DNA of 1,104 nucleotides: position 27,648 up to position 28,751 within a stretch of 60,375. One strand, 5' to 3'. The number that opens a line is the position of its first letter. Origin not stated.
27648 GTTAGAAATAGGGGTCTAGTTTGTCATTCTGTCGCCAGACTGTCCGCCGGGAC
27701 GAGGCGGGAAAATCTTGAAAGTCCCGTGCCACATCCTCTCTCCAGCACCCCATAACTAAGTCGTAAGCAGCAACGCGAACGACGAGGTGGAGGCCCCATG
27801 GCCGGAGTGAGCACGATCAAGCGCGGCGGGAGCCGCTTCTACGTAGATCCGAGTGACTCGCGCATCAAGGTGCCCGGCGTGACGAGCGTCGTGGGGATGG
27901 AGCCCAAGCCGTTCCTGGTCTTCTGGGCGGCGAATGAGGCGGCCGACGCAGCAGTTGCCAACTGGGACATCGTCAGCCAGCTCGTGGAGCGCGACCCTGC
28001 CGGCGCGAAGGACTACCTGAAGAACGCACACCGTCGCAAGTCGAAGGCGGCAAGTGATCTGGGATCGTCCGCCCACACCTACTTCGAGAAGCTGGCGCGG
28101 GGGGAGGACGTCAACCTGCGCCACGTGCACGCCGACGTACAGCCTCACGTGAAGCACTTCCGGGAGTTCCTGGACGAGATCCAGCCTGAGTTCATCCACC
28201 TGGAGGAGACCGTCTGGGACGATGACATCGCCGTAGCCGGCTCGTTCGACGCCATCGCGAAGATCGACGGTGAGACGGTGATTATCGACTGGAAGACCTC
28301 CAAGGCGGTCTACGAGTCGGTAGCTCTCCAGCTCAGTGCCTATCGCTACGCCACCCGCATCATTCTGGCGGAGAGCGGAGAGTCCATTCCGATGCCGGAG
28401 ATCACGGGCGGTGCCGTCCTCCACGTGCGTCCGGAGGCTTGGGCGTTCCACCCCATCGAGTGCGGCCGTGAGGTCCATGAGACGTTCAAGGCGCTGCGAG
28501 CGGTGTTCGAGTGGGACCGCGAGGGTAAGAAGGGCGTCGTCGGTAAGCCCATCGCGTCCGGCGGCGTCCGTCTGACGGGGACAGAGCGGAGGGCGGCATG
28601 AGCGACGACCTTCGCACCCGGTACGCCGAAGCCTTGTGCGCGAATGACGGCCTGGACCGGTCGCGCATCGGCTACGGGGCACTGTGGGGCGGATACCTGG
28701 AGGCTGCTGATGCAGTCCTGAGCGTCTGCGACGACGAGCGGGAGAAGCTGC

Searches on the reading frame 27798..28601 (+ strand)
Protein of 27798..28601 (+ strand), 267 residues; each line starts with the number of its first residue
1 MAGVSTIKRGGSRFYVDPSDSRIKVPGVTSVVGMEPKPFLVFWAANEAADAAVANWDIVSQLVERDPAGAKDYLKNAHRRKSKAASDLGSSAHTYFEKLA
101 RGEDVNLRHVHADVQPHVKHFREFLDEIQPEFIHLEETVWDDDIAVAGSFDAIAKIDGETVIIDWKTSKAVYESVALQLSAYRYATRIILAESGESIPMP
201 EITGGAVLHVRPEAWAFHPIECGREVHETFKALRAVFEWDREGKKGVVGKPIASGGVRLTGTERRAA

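Call 24: search_protein_families(library=pfam, proteins=[window:27798-28601:+], max_evalue=0.01)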
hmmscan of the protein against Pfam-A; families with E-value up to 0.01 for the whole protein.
window:27798-28601:+ (267 aa): 1 family
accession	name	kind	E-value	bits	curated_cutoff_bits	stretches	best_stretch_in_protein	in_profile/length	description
PF12705.13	PDDEXK_1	-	2.2e-06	28.3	22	1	70-187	60-170/247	PD-(D/E)XK nuclease superfamily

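Call 34: find_related_loci(query=A3, collection=viral_contigs, flank=10000)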
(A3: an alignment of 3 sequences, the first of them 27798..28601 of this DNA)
Query A3 (267 aa) in viral_contigs; peptide patterns used: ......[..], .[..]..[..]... (x = any residue, [..] = any of these).
596 stretches matched a pattern; 485 encode a relative of the query (tblastn E <= 1e-3); the best 80 are kept; 80 distinct loci.
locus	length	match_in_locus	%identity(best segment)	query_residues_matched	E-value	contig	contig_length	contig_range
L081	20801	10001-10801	91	1-267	9e-162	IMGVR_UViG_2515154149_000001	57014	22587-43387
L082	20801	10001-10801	75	1-267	3e-136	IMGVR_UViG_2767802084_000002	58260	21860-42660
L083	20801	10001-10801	73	1-267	1e-134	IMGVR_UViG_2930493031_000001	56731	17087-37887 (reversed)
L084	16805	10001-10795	74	1-265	7e-135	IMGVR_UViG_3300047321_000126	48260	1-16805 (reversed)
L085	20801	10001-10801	75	1-267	7e-135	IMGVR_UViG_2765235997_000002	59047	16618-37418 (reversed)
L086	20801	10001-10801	75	1-267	4e-134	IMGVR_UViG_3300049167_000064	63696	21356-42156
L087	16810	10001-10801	73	1-267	1e-133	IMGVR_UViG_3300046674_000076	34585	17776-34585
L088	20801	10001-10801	75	1-267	1e-134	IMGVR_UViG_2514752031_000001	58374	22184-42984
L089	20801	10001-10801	72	1-267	2e-133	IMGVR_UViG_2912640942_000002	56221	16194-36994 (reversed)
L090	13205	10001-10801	72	1-267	1e-130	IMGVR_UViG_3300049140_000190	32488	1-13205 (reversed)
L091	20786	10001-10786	76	1-262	1e-130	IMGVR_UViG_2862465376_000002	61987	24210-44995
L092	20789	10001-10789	73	1-263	1e-130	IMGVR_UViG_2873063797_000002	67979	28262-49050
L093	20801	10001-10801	75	1-267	9e-129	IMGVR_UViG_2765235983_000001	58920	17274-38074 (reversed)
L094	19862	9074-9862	71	1-263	5e-128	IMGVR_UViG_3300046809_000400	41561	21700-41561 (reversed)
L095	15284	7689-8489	74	1-267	4e-127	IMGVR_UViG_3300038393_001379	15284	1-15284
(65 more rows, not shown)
